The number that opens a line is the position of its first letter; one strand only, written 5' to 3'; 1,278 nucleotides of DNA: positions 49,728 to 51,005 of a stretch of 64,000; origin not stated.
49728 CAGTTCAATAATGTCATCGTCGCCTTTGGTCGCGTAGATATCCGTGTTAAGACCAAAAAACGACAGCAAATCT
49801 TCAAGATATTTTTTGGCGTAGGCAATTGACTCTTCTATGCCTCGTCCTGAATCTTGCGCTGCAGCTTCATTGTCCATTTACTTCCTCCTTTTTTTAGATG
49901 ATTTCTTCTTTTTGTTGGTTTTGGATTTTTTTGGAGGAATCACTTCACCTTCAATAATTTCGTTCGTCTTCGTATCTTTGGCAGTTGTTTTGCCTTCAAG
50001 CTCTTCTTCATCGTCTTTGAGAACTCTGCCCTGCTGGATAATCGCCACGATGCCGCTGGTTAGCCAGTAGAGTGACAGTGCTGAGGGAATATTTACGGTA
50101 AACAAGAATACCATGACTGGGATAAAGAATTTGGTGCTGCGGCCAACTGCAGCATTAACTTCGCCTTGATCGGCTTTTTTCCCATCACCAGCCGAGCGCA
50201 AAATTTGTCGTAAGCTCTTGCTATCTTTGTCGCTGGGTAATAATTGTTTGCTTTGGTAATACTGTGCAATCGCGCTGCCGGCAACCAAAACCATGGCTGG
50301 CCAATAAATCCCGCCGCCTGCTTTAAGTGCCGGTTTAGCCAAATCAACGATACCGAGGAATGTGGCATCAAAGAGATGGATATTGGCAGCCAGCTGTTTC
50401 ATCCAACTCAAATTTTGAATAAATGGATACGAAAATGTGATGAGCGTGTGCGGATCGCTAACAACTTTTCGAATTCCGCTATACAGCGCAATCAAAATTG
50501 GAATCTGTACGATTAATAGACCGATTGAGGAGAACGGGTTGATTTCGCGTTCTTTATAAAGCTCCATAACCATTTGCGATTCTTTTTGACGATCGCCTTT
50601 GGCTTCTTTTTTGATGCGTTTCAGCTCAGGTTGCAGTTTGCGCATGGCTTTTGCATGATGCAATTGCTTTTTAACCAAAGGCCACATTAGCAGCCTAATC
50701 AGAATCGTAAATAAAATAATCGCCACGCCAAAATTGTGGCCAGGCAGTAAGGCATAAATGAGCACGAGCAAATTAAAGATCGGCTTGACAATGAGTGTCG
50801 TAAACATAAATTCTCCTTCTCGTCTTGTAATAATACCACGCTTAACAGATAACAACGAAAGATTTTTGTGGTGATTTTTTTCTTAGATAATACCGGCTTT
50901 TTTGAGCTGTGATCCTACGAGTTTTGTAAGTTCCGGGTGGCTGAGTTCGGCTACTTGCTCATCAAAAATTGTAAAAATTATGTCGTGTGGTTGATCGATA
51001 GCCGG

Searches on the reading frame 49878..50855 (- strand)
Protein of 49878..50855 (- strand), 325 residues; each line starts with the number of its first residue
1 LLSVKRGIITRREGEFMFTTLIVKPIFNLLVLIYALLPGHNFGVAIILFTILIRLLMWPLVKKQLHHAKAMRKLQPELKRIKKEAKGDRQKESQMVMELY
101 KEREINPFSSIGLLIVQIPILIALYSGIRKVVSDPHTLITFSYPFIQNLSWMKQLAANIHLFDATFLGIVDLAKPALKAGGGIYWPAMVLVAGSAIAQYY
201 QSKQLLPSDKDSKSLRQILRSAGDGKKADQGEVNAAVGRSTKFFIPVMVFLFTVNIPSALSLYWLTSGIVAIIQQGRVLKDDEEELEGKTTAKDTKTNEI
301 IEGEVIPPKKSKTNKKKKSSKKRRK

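Call 100: search_protein_families(library=pfam, proteins=[window:49878-50855:-], max_evalue=0.00001)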
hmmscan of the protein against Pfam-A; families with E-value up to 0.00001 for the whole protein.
window:49878-50855:- (325 aa): 1 family
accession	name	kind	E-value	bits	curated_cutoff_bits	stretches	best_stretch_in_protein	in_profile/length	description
PF02096.25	60KD_IMP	-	2.1e-42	145.3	35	1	42-275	1-158/163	60Kd inner membrane protein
